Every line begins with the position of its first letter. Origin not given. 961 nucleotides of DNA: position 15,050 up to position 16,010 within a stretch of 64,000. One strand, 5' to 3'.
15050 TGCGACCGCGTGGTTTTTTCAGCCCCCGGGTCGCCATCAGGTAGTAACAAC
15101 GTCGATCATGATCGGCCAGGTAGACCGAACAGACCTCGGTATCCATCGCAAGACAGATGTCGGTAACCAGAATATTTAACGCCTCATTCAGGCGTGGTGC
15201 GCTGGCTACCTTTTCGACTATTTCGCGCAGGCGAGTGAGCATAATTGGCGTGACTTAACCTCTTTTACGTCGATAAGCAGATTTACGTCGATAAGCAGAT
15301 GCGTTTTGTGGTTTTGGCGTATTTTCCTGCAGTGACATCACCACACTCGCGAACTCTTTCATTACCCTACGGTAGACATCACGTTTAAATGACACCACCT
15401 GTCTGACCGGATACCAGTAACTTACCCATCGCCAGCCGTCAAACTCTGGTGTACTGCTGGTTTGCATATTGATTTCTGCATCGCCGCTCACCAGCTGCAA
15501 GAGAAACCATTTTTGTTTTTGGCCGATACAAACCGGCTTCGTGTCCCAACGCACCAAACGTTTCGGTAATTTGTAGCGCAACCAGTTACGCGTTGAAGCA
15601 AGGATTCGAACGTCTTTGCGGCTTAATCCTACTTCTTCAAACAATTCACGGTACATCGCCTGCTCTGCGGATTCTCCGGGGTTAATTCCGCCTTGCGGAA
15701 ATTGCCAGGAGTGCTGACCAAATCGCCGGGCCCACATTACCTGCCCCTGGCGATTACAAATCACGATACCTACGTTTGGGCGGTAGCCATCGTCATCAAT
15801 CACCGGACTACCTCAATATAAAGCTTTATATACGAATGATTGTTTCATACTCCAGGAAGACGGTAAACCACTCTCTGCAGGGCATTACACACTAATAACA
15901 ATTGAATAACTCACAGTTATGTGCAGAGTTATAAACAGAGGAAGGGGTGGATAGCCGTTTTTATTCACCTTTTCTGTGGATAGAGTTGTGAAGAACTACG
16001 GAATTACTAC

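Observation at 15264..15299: In-frame 18-bp tandem duplication extends the RppH C-terminus by six residues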

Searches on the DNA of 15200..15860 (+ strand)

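Call 4: search_dna_similar(query=window:15200-15860:+, collection=ecoli_genomes, mode=near, max_rows=40)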
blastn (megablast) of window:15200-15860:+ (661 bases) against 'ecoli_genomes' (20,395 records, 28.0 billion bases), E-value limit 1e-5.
Records with a match: 5425; places in all: 5427; records where one place covers at least 80% of the query: 5424.
Genomes with a match: 5425 of 5426; with a place that covers at least 80% of the query: 5424. Places per genome that has any: lowest 1, median 1, highest 2. On chromosomes: 5426 places; on plasmids: 1.
Best place of each record, by identity: >=99% 1; 95-99% 5424.
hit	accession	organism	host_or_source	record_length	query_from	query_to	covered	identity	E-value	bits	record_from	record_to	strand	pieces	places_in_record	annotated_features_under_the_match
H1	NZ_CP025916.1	Escherichia coli strain 120899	Homo sapiens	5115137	1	661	100%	97.3%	0e+0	1105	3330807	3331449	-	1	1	rppH: RNA pyrophosphohydrolase | ptsP: phosphoenolpyruvate--protein phosphotransferase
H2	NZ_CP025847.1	Escherichia coli strain 602354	Homo sapiens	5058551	1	661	100%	97.3%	0e+0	1105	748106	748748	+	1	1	rppH: RNA pyrophosphohydrolase | ptsP: phosphoenolpyruvate--protein phosphotransferase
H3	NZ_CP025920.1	Escherichia coli strain 103605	Homo sapiens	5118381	1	661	100%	97.3%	0e+0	1105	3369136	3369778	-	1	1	rppH: RNA pyrophosphohydrolase | ptsP: phosphoenolpyruvate--protein phosphotransferase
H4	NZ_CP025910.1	Escherichia coli strain 204446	Homo sapiens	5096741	1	661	100%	97.3%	0e+0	1105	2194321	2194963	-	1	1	rppH: RNA pyrophosphohydrolase | ptsP: phosphoenolpyruvate--protein phosphotransferase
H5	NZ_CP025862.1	Escherichia coli strain 504237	Homo sapiens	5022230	1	661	100%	97.3%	0e+0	1105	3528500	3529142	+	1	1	rppH: RNA pyrophosphohydrolase | ptsP: phosphoenolpyruvate--protein phosphotransferase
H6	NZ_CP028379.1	Escherichia coli O145 str. RM9872 strain RM9872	Bos taurus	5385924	1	661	100%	97.3%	0e+0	1105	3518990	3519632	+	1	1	rppH: RNA pyrophosphohydrolase | ptsP: phosphoenolpyruvate--protein phosphotransferase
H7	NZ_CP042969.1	Escherichia coli strain CFSAN061769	missing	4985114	1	661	100%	97.3%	0e+0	1105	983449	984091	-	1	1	rppH: RNA pyrophosphohydrolase | ptsP: phosphoenolpyruvate--protein phosphotransferase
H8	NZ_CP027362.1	Escherichia coli strain 95-3192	missing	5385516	1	661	100%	97.3%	0e+0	1105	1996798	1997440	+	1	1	rppH: RNA pyrophosphohydrolase | ptsP: phosphoenolpyruvate--protein phosphotransferase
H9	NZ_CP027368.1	Escherichia coli strain 2014C-3307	Homo sapiens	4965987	1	661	100%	97.3%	0e+0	1105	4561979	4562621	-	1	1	rppH: RNA pyrophosphohydrolase | ptsP: phosphoenolpyruvate--protein phosphotransferase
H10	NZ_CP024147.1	Escherichia coli strain 14EC033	clinical patient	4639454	1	661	100%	97.3%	0e+0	1105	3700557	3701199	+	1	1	rppH: RNA pyrophosphohydrolase | ptsP: phosphoenolpyruvate--protein phosphotransferase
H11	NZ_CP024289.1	Escherichia coli O178:H19 strain 2012C-4431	Homo sapiens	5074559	1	661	100%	97.3%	0e+0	1105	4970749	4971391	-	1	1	rppH: RNA pyrophosphohydrolase | ptsP: phosphoenolpyruvate--protein phosphotransferase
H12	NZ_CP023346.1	Escherichia coli strain ETEC-2265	Homo sapiens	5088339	1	661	100%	97.3%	0e+0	1105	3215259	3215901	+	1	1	rppH: RNA pyrophosphohydrolase | ptsP: phosphoenolpyruvate--protein phosphotransferase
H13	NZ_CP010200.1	Escherichia coli strain M10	mouse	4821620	1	661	100%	97.3%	0e+0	1105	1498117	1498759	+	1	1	rppH: RNA pyrophosphohydrolase | ptsP: phosphoenolpyruvate--protein phosphotransferase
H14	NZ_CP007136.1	Escherichia coli O145:H28 str. RM12581 strain RM12581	lettuce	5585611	1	661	100%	97.3%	0e+0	1105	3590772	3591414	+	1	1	rppH: RNA pyrophosphohydrolase | ptsP: phosphoenolpyruvate--protein phosphotransferase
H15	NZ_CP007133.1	Escherichia coli O145:H28 str. RM12761 strain RM12761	ice cream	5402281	1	661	100%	97.3%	0e+0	1105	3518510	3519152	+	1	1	rppH: RNA pyrophosphohydrolase | ptsP: phosphoenolpyruvate--protein phosphotransferase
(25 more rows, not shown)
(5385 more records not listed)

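Call 6: search_dna_similar(query=window:15244-15330:+, collection=ecoli_genomes, mode=near, max_rows=15)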
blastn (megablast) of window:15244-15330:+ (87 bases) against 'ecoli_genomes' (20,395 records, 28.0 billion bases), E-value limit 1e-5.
Records with a match: 5425; places in all: 5427; records where one place covers at least 80% of the query: 5423.
Genomes with a match: 5425 of 5426; with a place that covers at least 80% of the query: 5423. Places per genome that has any: lowest 1, median 1, highest 2. On chromosomes: 5426 places; on plasmids: 1.
Best place of each record, by identity: >=99% 5391; 95-99% 34.
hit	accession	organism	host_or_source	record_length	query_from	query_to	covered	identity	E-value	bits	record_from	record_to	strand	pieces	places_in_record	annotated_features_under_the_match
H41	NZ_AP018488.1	Escherichia coli O157:H7 strain PV15-279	Homo sapiens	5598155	1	87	100%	100.0%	4e-16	165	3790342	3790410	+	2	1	rppH: RNA pyrophosphohydrolase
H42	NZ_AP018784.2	Escherichia coli strain SK1144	-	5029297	1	87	100%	100.0%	4e-16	165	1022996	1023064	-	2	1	rppH: RNA pyrophosphohydrolase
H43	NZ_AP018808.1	Escherichia coli strain E2865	Bos taurus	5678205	1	87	100%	100.0%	4e-16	165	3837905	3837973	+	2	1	rppH: RNA pyrophosphohydrolase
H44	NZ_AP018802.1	Escherichia coli strain E2863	Bos taurus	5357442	1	87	100%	100.0%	4e-16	165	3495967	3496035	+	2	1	rppH: RNA pyrophosphohydrolase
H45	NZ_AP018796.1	Escherichia coli strain E2855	Bos taurus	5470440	1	87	100%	100.0%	4e-16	165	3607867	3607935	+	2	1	rppH: RNA pyrophosphohydrolase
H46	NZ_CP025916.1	Escherichia coli strain 120899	Homo sapiens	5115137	1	87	100%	100.0%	4e-16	165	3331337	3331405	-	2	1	rppH: RNA pyrophosphohydrolase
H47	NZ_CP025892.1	Escherichia coli strain 503025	Homo sapiens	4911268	1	87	100%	100.0%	4e-16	165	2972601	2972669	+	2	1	rppH: RNA pyrophosphohydrolase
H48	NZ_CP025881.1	Escherichia coli strain 503440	Homo sapiens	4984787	1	87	100%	100.0%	4e-16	165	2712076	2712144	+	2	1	rppH: RNA pyrophosphohydrolase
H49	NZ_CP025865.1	Escherichia coli strain 504211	Homo sapiens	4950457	1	87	100%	100.0%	4e-16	165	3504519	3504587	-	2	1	rppH: RNA pyrophosphohydrolase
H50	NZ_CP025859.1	Escherichia coli strain 504239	Homo sapiens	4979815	1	87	100%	100.0%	4e-16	165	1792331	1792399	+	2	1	rppH: RNA pyrophosphohydrolase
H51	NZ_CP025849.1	Escherichia coli strain 600468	Homo sapiens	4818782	1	87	100%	100.0%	4e-16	165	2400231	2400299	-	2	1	rppH: RNA pyrophosphohydrolase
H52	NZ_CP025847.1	Escherichia coli strain 602354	Homo sapiens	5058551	1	87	100%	100.0%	4e-16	165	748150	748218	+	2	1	rppH: RNA pyrophosphohydrolase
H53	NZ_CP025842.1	Escherichia coli strain 720632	Homo sapiens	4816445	1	87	100%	100.0%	4e-16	165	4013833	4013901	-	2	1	rppH: RNA pyrophosphohydrolase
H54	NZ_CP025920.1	Escherichia coli strain 103605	Homo sapiens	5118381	1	87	100%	100.0%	4e-16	165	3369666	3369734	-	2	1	rppH: RNA pyrophosphohydrolase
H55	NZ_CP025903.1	Escherichia coli strain 300709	Homo sapiens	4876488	1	87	100%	100.0%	4e-16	165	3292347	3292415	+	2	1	rppH: RNA pyrophosphohydrolase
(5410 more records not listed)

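Call 7: search_dna_similar(query=window:15200-15860:+, collection=ecoli_genomes, mode=near, max_rows=30, rows=spread)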
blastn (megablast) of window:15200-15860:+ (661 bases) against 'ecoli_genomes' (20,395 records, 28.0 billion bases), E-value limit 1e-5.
Records with a match: 5425; places in all: 5427; records where one place covers at least 80% of the query: 5424.
Genomes with a match: 5425 of 5426; with a place that covers at least 80% of the query: 5424. Places per genome that has any: lowest 1, median 1, highest 2. On chromosomes: 5426 places; on plasmids: 1.
Best place of each record, by identity: >=99% 1; 95-99% 5424.
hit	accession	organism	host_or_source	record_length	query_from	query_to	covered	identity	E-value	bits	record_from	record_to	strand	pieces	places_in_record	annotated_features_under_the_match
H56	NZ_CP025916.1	Escherichia coli strain 120899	Homo sapiens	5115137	1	661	100%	97.3%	0e+0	1105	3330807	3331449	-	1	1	rppH: RNA pyrophosphohydrolase | ptsP: phosphoenolpyruvate--protein phosphotransferase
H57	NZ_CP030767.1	Escherichia coli strain 2017C-4109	missing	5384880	1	661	100%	97.0%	0e+0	1094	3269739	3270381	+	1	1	rppH: RNA pyrophosphohydrolase | ptsP: phosphoenolpyruvate--protein phosphotransferase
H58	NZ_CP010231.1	Escherichia coli strain S30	not applicable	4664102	1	661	100%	97.0%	0e+0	1094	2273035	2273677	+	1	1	rppH: RNA pyrophosphohydrolase | ptsP: phosphoenolpyruvate--protein phosphotransferase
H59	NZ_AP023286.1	Escherichia coli strain 2018-18.25PC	Sus scrofa domesticus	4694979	1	661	100%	97.0%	0e+0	1094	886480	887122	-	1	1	rppH: RNA pyrophosphohydrolase | ptsP: phosphoenolpyruvate--protein phosphotransferase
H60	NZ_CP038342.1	Escherichia coli O157:H7 strain H2495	Homo sapiens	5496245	1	661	100%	97.0%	0e+0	1094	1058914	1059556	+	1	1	rppH: RNA pyrophosphohydrolase | ptsP: phosphoenolpyruvate--protein phosphotransferase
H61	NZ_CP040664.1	Escherichia coli strain KR2009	chicken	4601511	1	661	100%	97.0%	0e+0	1094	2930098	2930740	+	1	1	rppH: RNA pyrophosphohydrolase | ptsP: phosphoenolpyruvate--protein phosphotransferase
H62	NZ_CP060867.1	Escherichia coli strain EC29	Homo sapiens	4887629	1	661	100%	97.0%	0e+0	1094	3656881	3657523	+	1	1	rppH: RNA pyrophosphohydrolase | ptsP: phosphoenolpyruvate--protein phosphotransferase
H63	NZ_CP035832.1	Escherichia coli strain 025542-1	Homo sapiens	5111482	1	661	100%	97.0%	0e+0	1094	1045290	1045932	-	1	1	rppH: RNA pyrophosphohydrolase | ptsP: phosphoenolpyruvate--protein phosphotransferase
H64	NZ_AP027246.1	Escherichia coli strain JNE120393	Homo sapiens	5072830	1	661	100%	97.0%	0e+0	1094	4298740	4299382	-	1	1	rppH: RNA pyrophosphohydrolase | ptsP: phosphoenolpyruvate--protein phosphotransferase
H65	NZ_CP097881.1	Escherichia coli str. K-12 substr. MG1655 strain K-12 ...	not applicable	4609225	1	661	100%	97.0%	0e+0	1094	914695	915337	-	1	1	rppH: RNA pyrophosphohydrolase | ptsP: phosphoenolpyruvate--protein phosphotransferase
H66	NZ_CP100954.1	Escherichia coli strain ET474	Hoplobatrachus rugulosus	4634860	1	661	100%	97.0%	0e+0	1094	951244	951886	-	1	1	rppH: RNA pyrophosphohydrolase | ptsP: phosphoenolpyruvate--protein phosphotransferase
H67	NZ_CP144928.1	Escherichia coli strain SCPM-O-B-12142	missing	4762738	1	661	100%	97.0%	0e+0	1094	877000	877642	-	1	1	rppH: RNA pyrophosphohydrolase | ptsP: phosphoenolpyruvate--protein phosphotransferase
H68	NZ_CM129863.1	Escherichia coli strain SW07091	wastewater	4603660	1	661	100%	97.0%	0e+0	1094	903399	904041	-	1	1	rppH: RNA pyrophosphohydrolase | ptsP: phosphoenolpyruvate--protein phosphotransferase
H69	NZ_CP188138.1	Escherichia coli strain TUM22769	Laboratory developed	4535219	1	661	100%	97.0%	0e+0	1094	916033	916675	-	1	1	rppH: RNA pyrophosphohydrolase | ptsP: phosphoenolpyruvate--protein phosphotransferase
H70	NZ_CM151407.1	Escherichia coli str. K-12 substr. MG1655 strain K-12 ...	not applicable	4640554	1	661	100%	97.0%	0e+0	1094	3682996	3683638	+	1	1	rppH: RNA pyrophosphohydrolase | ptsP: phosphoenolpyruvate--protein phosphotransferase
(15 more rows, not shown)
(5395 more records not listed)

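Call 8: search_dna_similar(query=window:15264-15299:+, collection=ecoli_genomes, mode=near, max_rows=30, max_evalue=10)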
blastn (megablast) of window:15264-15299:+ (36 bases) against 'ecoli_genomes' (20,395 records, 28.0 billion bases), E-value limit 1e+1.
No match.

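Call 10: search_dna_similar(query=window:15300-15335:+, collection=ecoli_genomes, mode=near, max_rows=3, max_evalue=10)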
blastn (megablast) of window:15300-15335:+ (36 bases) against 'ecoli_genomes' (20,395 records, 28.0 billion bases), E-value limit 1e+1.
Records with a match: 5396; places in all: 5397; records where one place covers at least 80% of the query: 5396.
Genomes with a match: 5396 of 5426; with a place that covers at least 80% of the query: 5396. Places per genome that has any: lowest 1, median 1, highest 2. On chromosomes: 5396 places; on plasmids: 1.
Best place of each record, by identity: >=99% 5383; 95-99% 13.
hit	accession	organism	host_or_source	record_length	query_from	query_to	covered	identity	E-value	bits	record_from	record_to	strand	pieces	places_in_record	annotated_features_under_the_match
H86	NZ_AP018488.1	Escherichia coli O157:H7 strain PV15-279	Homo sapiens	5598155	1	36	100%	100.0%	1e-9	68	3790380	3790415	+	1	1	rppH: RNA pyrophosphohydrolase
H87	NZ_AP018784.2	Escherichia coli strain SK1144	-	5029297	1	36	100%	100.0%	1e-9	68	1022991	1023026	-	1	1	rppH: RNA pyrophosphohydrolase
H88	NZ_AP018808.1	Escherichia coli strain E2865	Bos taurus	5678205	1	36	100%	100.0%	1e-9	68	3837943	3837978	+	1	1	rppH: RNA pyrophosphohydrolase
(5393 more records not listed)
